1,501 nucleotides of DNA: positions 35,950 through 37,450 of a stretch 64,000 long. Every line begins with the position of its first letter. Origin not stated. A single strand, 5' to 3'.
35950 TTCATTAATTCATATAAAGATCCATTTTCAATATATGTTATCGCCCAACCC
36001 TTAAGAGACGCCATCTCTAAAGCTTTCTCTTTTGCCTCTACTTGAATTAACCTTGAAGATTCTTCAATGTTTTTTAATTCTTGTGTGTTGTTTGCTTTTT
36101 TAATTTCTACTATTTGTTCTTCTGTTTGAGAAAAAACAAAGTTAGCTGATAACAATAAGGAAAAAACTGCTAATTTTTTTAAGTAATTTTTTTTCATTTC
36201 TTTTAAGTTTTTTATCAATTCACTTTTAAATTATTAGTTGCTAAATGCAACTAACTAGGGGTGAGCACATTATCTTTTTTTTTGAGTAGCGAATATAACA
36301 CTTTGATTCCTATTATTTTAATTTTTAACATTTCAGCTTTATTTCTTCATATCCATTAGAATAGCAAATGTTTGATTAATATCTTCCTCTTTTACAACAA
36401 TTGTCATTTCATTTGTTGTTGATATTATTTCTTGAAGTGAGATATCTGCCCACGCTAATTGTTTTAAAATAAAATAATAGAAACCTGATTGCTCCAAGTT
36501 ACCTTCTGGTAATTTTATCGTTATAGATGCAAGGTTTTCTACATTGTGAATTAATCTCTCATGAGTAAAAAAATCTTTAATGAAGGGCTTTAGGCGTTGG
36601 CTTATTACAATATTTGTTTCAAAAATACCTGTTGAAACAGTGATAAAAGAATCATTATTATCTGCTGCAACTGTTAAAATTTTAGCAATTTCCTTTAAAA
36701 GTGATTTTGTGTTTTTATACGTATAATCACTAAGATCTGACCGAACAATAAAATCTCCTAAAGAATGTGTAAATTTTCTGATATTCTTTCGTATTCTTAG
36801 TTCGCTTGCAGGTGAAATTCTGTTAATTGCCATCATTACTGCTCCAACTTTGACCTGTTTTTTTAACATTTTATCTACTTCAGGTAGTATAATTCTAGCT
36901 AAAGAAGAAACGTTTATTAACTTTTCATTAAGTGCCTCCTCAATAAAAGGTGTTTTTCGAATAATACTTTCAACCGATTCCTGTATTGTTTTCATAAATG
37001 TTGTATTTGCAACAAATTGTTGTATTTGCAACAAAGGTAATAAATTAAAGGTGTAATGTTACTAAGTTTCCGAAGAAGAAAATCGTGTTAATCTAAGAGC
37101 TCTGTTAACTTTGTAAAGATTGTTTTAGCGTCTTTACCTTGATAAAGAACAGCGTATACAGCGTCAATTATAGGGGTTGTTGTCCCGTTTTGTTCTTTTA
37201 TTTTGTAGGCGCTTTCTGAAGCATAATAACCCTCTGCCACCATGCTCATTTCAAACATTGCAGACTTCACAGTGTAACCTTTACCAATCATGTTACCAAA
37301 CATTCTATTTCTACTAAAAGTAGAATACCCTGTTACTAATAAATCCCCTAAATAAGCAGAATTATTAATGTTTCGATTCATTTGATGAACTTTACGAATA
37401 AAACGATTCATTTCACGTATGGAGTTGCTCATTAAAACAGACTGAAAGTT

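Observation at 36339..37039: Probable autoregulated ACT-domain transcription factor with a tandem palindromic operator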

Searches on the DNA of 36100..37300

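Call 86: search_rna_families(source=window, start=36100, end=37300, threshold=evalue, max_evalue=1)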
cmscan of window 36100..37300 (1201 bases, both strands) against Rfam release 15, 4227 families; matches with E-value up to 1: 0.
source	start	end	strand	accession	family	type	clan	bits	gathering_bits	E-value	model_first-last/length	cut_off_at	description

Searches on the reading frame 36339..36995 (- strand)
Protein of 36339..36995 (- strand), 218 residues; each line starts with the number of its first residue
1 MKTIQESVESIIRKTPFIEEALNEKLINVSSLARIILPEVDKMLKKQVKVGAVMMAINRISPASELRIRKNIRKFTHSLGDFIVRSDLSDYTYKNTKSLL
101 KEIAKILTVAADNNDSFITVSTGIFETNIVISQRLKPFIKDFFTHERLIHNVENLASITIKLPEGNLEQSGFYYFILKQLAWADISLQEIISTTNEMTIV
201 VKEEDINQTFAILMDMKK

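Call 3: search_protein_families(library=pfam, proteins=[window:36339-36995:-], max_evalue=1)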
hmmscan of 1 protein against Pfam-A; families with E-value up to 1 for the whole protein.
window:36339-36995:- (218 aa): 5 families
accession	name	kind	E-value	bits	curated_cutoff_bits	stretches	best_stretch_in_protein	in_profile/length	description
PF13840.12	ACT_7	-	0.005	17.1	27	1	153-213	4-63/65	ACT domain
PF23669.1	WH_MCM2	-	0.03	14.9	27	1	174-207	8-41/75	DNA replication licensing factor MCM2-like, winged-helix domain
PF14497.11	GST_C_3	-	0.15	12.7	21.6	1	164-201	39-72/104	Glutathione S-transferase, C-terminal domain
PF24367.1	DUF7523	-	0.23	12.2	27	0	10-36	8-34/158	Family of unknown function (DUF7523)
PF22468.2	ACT_9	-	0.26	11.5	27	0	170-213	12-57/61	ACT domain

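Call 4: search_protein_families(library=ncbifam, proteins=[window:36339-36995:-], max_evalue=1)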
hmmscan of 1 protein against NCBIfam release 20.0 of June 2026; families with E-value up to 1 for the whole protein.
window:36339-36995:- (218 aa): 3 families
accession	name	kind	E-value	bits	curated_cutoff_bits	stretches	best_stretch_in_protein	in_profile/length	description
TIGR00656.1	asp_kin_monofn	equivalog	0.00019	20.6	402.25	1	152-217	263-329/407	aspartate kinase, monofunctional class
NF047674.1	TeichurnBiosyTuaB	equivalog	0.00095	18.3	580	1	120-200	86-160/469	teichuronic acid biosynthesis protein TuaB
NF005160.0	PRK06635.2-4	equivalog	0.088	11.6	657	1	154-215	321-390/392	aspartate kinase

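Call 7: find_related_loci(query=window:36339-36995:-, collection=genome_contigs, flank=3000)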
Query window:36339-36995:- (218 aa) in genome_contigs; peptide patterns used: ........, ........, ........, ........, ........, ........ (x = any residue, [..] = any of these).
229 stretches matched a pattern; 60 encode a relative of the query (tblastn E <= 1e-3); 60 distinct loci.
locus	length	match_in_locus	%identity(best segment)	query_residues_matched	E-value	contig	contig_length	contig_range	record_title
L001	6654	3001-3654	97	1-218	5e-140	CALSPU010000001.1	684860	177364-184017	MAG: uncultured Flavobacteriaceae bacterium isolate C_MB100 genome assembly, contig: contig_11304_C_MB100, whole genome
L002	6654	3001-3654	96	1-218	2e-137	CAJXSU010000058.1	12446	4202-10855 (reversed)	MAG TPA_asm: uncultured Flavobacterium sp. isolate SRR3933249_bin.20_MetaBAT_v2.12.1_MAG genome assembly, contig: NODE_1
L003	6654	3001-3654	92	1-218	9e-134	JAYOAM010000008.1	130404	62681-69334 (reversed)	MAG: Flavobacterium sp. isolate 139555_S157_rosella_bins.tsv.060 NODE_60_length_130404_cov_19.009237, whole genome shotg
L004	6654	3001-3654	91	1-218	6e-132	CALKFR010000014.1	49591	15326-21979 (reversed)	MAG: uncultured Flavobacteriaceae bacterium isolate S2_Bin_Bin_51_1 genome assembly, contig: c_000001487573, whole genom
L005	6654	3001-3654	90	1-218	2e-131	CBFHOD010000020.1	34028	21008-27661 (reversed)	MAG: Flavobacteriaceae bacterium isolate AGTU_82_bin_21_permissive genome assembly, contig: AGTU_82_bin_21_permissive_c2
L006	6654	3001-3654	90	1-218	6e-131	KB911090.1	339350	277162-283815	Flavobacterium sp. SCGC AAA160-P02 genomic scaffold AAA160P02DRAFT_scaffold_0.1, whole genome shotgun sequence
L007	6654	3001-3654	84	1-218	2e-119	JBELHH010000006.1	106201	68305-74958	MAG: Flavobacterium sp. isolate REMEI101_ass_metaspades_bin.46 NODE_226_length_106201_cov_18.570064, whole genome shotgu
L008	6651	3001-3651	82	1-217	3e-117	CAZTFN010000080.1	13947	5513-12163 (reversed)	MAG TPA_asm: uncultured Flavobacterium sp. isolate SRP135972_co2_272 genome assembly, contig: NODE_4529_length_13947_cov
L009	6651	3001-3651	82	1-217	3e-117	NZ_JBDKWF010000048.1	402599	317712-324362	Pseudotenacibaculum sp. MALMAid0570 k141_52, whole genome shotgun sequence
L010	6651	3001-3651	82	1-217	2e-116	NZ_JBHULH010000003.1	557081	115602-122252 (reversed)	Pseudotenacibaculum haliotis strain KCTC 52127 platanus_K_default_3, whole genome shotgun sequence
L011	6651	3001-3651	80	1-217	5e-113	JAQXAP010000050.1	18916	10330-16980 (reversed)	MAG: Polaribacter sp. isolate cluster4_bin.11 k119_66849, whole genome shotgun sequence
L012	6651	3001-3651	80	1-217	1e-112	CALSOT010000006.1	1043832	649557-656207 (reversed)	MAG: uncultured Polaribacter sp. isolate Z_MB122 genome assembly, contig: contig_8545_Z_MB122, whole genome shotgun sequ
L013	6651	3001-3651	80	1-217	2e-111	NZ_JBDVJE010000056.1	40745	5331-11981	MAG: Polaribacter sp. isolate LC.106.F.A4_166_47 LC_106_F_A4_166_47_000000000056, whole genome shotgun sequence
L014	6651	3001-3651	80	1-217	4e-111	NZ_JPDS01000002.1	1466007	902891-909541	Polaribacter sp. Hel1_85 PHEL85b, whole genome shotgun sequence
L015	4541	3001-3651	78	1-217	6e-111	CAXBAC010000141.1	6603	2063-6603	MAG TPA_asm: uncultured Polaribacter sp. isolate ERR599365_concoct_63 genome assembly, contig: ERZ2772625.4811, whole ge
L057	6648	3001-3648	46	1-218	3e-61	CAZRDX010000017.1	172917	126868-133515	MAG TPA_asm: uncultured Rikenellaceae bacterium isolate binchicken_co219_78 genome assembly, contig: k141_1385177, whole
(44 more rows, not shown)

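Call 8: find_homologous_proteins(query=window:36339-36995:-)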
Query window:36339-36995:- (218 aa): 1181 proteins with E <= 0.001 among 1359 candidates; the best 120 are listed.
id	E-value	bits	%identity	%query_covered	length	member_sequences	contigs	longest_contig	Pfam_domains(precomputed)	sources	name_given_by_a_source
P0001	1.2e-129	448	100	100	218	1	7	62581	-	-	-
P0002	3.0e-129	447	99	100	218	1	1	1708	-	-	-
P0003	1.9e-126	437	97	100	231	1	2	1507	-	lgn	-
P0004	4.5e-126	436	97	100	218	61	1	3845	-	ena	-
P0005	1.4e-125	435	97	100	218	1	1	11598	-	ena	-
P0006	8.9e-123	425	95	100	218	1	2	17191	-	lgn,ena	-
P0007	8.4e-121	419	92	100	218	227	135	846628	-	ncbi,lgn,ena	-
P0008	1.0e-117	409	90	100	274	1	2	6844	-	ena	-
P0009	1.3e-117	409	90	100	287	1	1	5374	-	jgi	-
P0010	4.2e-117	407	89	100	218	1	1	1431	-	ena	-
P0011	1.2e-116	405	89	100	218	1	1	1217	-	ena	-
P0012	1.5e-116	405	89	100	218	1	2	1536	-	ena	-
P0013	4.0e-116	404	89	100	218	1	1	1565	-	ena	-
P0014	5.8e-116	403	89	100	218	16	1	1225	-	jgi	-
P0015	6.6e-116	403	89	100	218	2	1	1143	-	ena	-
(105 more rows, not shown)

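Call 18: search_solved_structures(query=window:36339-36995:-, max_evalue=10)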
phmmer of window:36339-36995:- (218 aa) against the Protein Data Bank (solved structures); distinct sequences matched with E-value up to 10: 3.
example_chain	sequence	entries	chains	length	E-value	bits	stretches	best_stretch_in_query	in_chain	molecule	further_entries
7mcc_A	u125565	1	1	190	0.76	13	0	42-113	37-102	AI-designed TIM-barrel F2C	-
7smj_A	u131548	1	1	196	0.86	12.8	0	43-113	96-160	AI-designed TIM-barrel F2N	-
9pfa_A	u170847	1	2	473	1.2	12.4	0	176-216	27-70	glycosyltransferase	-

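Call 20: search_protein_representatives(protein=window:36339-36995:-)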
Query: 218 residues. Proteins with E-value up to 0.001 (for the whole library): 1329; up to 1e-10: 726; up to 1e-30: 135. The best 150 are listed.
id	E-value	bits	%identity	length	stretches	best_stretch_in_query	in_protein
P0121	5.0e-79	281.1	65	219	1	1-218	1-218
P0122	3.4e-60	219.6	66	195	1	1-167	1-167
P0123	5.0e-58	212.6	47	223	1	1-217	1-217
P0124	4.4e-53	196.5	49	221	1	1-218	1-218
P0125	1.1e-50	188.6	43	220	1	2-215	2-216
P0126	1.9e-50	187.8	44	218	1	1-216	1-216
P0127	1.4e-49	185.1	42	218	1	1-218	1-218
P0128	1.4e-49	185.0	45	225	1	1-217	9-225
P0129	1.6e-49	184.8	42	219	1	3-218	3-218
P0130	2.9e-49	184.0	45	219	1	3-218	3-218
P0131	8.2e-49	182.5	41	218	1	1-218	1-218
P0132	4.9e-48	180.0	43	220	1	2-217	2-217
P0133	5.4e-48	179.9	43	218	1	5-217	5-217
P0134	8.0e-48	179.3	42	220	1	1-218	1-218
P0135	2.9e-47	177.5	45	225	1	1-217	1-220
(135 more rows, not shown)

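Call 30: predict_structure(alignment_id=A1)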
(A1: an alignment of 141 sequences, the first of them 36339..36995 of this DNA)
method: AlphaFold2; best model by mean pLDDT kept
length: 218 residues; sequences in the alignment: 141
mean_pLDDT: 95.6   pTM: 0.83
mean pLDDT of the five models: 95.6, 95.4, 95.1, 94.9, 94.6
residues with pLDDT >= 90: 199; 70-90: 19; 50-70: 0; < 50: 0
segments of 3 or more residues with pLDDT < 50: none
pLDDT, mean of each block of 10 residues (from residue 1): 96 91 93 98 98 96 78 94 98 98 98 95 98 97 98 98 94 95 97 97 99 97
secondary structure, 60 per line:
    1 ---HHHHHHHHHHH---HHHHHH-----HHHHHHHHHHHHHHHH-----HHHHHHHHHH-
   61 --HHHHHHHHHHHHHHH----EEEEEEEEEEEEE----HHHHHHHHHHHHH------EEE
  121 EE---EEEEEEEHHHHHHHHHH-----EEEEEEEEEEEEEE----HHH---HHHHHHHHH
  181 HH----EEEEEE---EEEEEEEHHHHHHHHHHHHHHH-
elements in order: H4-14 H18-23 H29-44 H50-59 H63-77 E82-94 H99-111 E118-122 E126-132 H133-142 E148-161 H172-182 E187-192 E196-202 H203-217

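Call 32: fold_search(model_id=the predicted structure, library=pdb)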
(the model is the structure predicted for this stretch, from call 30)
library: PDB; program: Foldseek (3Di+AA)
matches with E <= 10: 1645; with E <= 0.001: 102
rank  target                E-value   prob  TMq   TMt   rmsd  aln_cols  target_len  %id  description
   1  5yei_A                3.4e-08  1.00  0.52  0.30   3.3       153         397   14  Mechanistic insight into the regulation of Pseudomonas aeruginosa aspartate kinase (released 2018-08-29)
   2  3tvi_B                3.6e-08  1.00  0.53  0.28   3.2       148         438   14  Crystal structure of Clostridium acetobutylicum aspartate kinase (CaAK): An important allosteric enzyme for industrial (released 2011-11-09)
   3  3tvi_D                4.8e-08  1.00  0.53  0.28   3.1       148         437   14  Crystal structure of Clostridium acetobutylicum aspartate kinase (CaAK): An important allosteric enzyme for industrial (released 2011-11-09)
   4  2zho_C                7.6e-08  1.00  0.49  0.67   3.6       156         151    8  Crystal structure of the regulatory subunit of aspartate kinase from Thermus thermophilus (ligand free form) (released 2009-02-17)
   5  5yei_F                8.5e-08  1.00  0.51  0.70   3.4       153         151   14  Mechanistic insight into the regulation of Pseudomonas aeruginosa aspartate kinase (released 2018-08-29)
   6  3c1n_D                1.1e-07  1.00  0.51  0.26   3.5       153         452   12  Crystal Structure of Allosteric Inhibition Threonine-sensitive Aspartokinase from Methanococcus jannaschii with L-thre (released 2008-03-25)
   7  3c1n_B                1.6e-07  1.00  0.51  0.26   3.5       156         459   11  Crystal Structure of Allosteric Inhibition Threonine-sensitive Aspartokinase from Methanococcus jannaschii with L-thre (released 2008-03-25)
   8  3ab4_N                1.8e-07  1.00  0.51  0.68   3.4       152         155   10  Crystal structure of feedback inhibition resistant mutant of aspartate kinase from Corynebacterium glutamicum in compl (released 2010-06-23)
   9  5yei_B                1.8e-07  1.00  0.50  0.67   3.4       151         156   14  Mechanistic insight into the regulation of Pseudomonas aeruginosa aspartate kinase (released 2018-08-29)
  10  3ab4_F                1.8e-07  1.00  0.50  0.69   3.6       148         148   11  Crystal structure of feedback inhibition resistant mutant of aspartate kinase from Corynebacterium glutamicum in compl (released 2010-06-23)
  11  3tvi_A                1.9e-07  1.00  0.52  0.28   3.2       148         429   13  Crystal structure of Clostridium acetobutylicum aspartate kinase (CaAK): An important allosteric enzyme for industrial (released 2011-11-09)
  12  6mx1_B                1.9e-07  1.00  0.51  0.68   3.3       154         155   15  The crystal structure of the regulatory domain of aspartokinase in the bifunctional aspartokinase/homoserine dehydroge (released 2018-11-07)
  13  3ab2_E                2.1e-07  1.00  0.47  0.29   4.4       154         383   12  Crystal structure of aspartate kinase from Corynebacterium glutamicum in complex with threonine (released 2010-06-23)
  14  3ab4_D                2.3e-07  1.00  0.49  0.68   3.7       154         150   12  Crystal structure of feedback inhibition resistant mutant of aspartate kinase from Corynebacterium glutamicum in compl (released 2010-06-23)
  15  3tvi_H                2.4e-07  1.00  0.53  0.28   3.2       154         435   12  Crystal structure of Clostridium acetobutylicum aspartate kinase (CaAK): An important allosteric enzyme for industrial (released 2011-11-09)
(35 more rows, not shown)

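Call 54: search_protein_families(library=ncbifam, proteins=[L009:1570-2901:-, L057:1497-2834:-, L014:3664-4926:+], max_evalue=1e-10)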
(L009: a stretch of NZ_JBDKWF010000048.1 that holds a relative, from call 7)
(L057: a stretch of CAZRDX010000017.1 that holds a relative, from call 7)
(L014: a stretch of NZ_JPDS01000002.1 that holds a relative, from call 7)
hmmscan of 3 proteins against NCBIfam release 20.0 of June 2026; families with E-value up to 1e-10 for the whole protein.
L009:1570-2901:- (444 aa): 24 families
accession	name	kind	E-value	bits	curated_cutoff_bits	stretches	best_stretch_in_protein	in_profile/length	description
NF006570.0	PRK09084.1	equivalog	2e-122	409.5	455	1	1-437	4-451/452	lysine-sensitive aspartokinase 3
TIGR00657.1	asp_kinases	subfamily_domain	1.5e-90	304.4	208.7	1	2-435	4-441/442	aspartate kinase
NF006959.0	PRK09436.1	equivalog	8.8e-89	298.6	726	1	1-438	1-463/819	bifunctional aspartate kinase/homoserine dehydrogenase I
TIGR00656.1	asp_kin_monofn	equivalog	2.7e-84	283.5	402.25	1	1-435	3-405/407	aspartate kinase, monofunctional class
NF004938.0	PRK06291.1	equivalog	8.6e-82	275.3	528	1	2-436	3-463/468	aspartate kinase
NF006515.0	PRK08961.1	equivalog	9.1e-72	242.3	802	1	2-438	10-463/861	bifunctional aspartate kinase/diaminopimelate decarboxylase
NF006540.0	PRK09034.1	equivalog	2.3e-67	227.6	434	1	1-438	1-452/454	aspartate kinase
NF004579.0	PRK05925.1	equivalog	1.6e-61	208.7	665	1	2-439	4-437/440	aspartate kinase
NF007003.0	PRK09466.1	subfamily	3.6e-61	207.6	582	1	3-438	14-456/810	bifunctional aspartate kinase/homoserine dehydrogenase II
NF006068.0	PRK08210.1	equivalog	4.8e-56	190.6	474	1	103-434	60-400/405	aspartate kinase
NF005155.0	PRK06635.1-4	equivalog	1.8e-50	172.1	346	1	102-432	57-399/407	aspartate kinase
NF005154.0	PRK06635.1-2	equivalog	1.4e-48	166.2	376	1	102-434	59-402/407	aspartate kinase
NF005156.0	PRK06635.1-5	equivalog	6.8e-45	153.5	594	1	161-435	119-401/411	aspartate kinase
NF005656.0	PRK07431.1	equivalog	1.1e-42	146.5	657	1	163-289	121-246/587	aspartate kinase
NF006459.0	PRK08841.1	equivalog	5.5e-41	140.9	535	1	114-433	71-377/395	aspartate kinase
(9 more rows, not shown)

L057:1497-2834:- (446 aa): 24 families
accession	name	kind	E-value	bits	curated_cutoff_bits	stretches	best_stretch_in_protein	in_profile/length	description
NF006570.0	PRK09084.1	equivalog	6.3e-115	384.8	455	1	1-437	4-450/452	lysine-sensitive aspartokinase 3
TIGR00657.1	asp_kinases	subfamily_domain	2.7e-92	310.1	208.7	1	3-436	5-441/442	aspartate kinase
NF006959.0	PRK09436.1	equivalog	2.8e-90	303.5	726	1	1-444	1-467/819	bifunctional aspartate kinase/homoserine dehydrogenase I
TIGR00656.1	asp_kin_monofn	equivalog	1.7e-87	294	402.25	1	3-437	5-406/407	aspartate kinase, monofunctional class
NF004938.0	PRK06291.1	equivalog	3.3e-84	283.2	528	1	2-439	3-465/468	aspartate kinase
NF006515.0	PRK08961.1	equivalog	1.1e-75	255.2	802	1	2-441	10-465/861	bifunctional aspartate kinase/diaminopimelate decarboxylase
NF006540.0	PRK09034.1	equivalog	2.8e-64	217.4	434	1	1-438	1-451/454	aspartate kinase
NF004579.0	PRK05925.1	equivalog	7.8e-62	209.7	665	1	3-437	5-434/440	aspartate kinase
NF007003.0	PRK09466.1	subfamily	3e-59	201.3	582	1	3-438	14-455/810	bifunctional aspartate kinase/homoserine dehydrogenase II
NF006068.0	PRK08210.1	equivalog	3.8e-59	200.8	474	1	114-437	74-402/405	aspartate kinase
NF005155.0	PRK06635.1-4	equivalog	4.1e-54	184.1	346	1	113-438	68-404/407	aspartate kinase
NF005154.0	PRK06635.1-2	equivalog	1.3e-52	179.5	376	1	114-437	70-404/407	aspartate kinase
NF006459.0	PRK08841.1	equivalog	3e-44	151.6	535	1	114-439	71-382/395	aspartate kinase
NF005156.0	PRK06635.1-5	equivalog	5.2e-44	150.6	594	1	159-443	114-408/411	aspartate kinase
NF005656.0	PRK07431.1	equivalog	8.4e-43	146.8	657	1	114-291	69-247/587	aspartate kinase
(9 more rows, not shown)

L014:3664-4926:+ (421 aa): 3 families
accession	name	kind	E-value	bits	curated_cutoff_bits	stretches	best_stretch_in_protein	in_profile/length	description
NF007792.0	PRK10489.1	equivalog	1.6e-44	152.6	324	1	14-416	18-412/419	enterobactin transporter EntS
TIGR00900.1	2A0121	subfamily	1.5e-41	143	319.6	1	15-379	1-363/364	H+ Antiporter protein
NF012178.0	tet_MFS_V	exception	1.7e-14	53.8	640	1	8-395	3-383/409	tetracycline efflux MFS transporter Tet(V)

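Call 76: search_solved_structures(query=A1, max_evalue=10)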
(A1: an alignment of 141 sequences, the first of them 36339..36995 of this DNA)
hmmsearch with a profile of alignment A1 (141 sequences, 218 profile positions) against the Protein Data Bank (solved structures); distinct sequences matched with E-value up to 10: 15.
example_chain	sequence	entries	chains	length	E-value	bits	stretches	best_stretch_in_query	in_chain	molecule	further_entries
3l76_A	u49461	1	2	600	2.3e-06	30.5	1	117-215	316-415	Aspartokinase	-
2re1_A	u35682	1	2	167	6.7e-05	25.8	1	168-216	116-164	Aspartokinase, alpha and beta subunits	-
2hmf_A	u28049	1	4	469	0.00013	24.8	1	146-214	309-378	Probable aspartokinase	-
3c1m_A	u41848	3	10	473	0.00013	24.8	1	146-214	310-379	Probable aspartokinase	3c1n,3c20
5yei_D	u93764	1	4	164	0.0014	21.5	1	167-215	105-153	Aspartokinase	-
5yei_C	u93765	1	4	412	0.019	17.7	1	168-215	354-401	Aspartokinase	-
2dtj_A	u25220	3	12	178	0.05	16.4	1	167-215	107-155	Aspartokinase | Aspartokinase LysC beta subunit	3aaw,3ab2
3ab4_B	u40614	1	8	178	0.055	16.3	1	167-215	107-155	Aspartokinase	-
6mx1_A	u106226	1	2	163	0.32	13.8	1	153-211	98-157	Bifunctional aspartokinase/homoserine dehydrogenase 1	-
3fwc_B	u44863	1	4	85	0.41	13.4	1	36-102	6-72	Nuclear mRNA export protein SAC3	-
3s1t_A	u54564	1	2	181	0.43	13.3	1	167-215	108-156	Aspartokinase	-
3aaw_A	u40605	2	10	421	0.47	13.2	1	167-215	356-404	Aspartokinase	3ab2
3ab4_A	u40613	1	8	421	0.52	13.1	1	167-215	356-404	Aspartokinase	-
4go5_X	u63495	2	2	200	0.57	12.9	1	167-215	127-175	Aspartokinase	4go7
3tvi_A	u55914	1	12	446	0.94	12.2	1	114-215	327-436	Aspartokinase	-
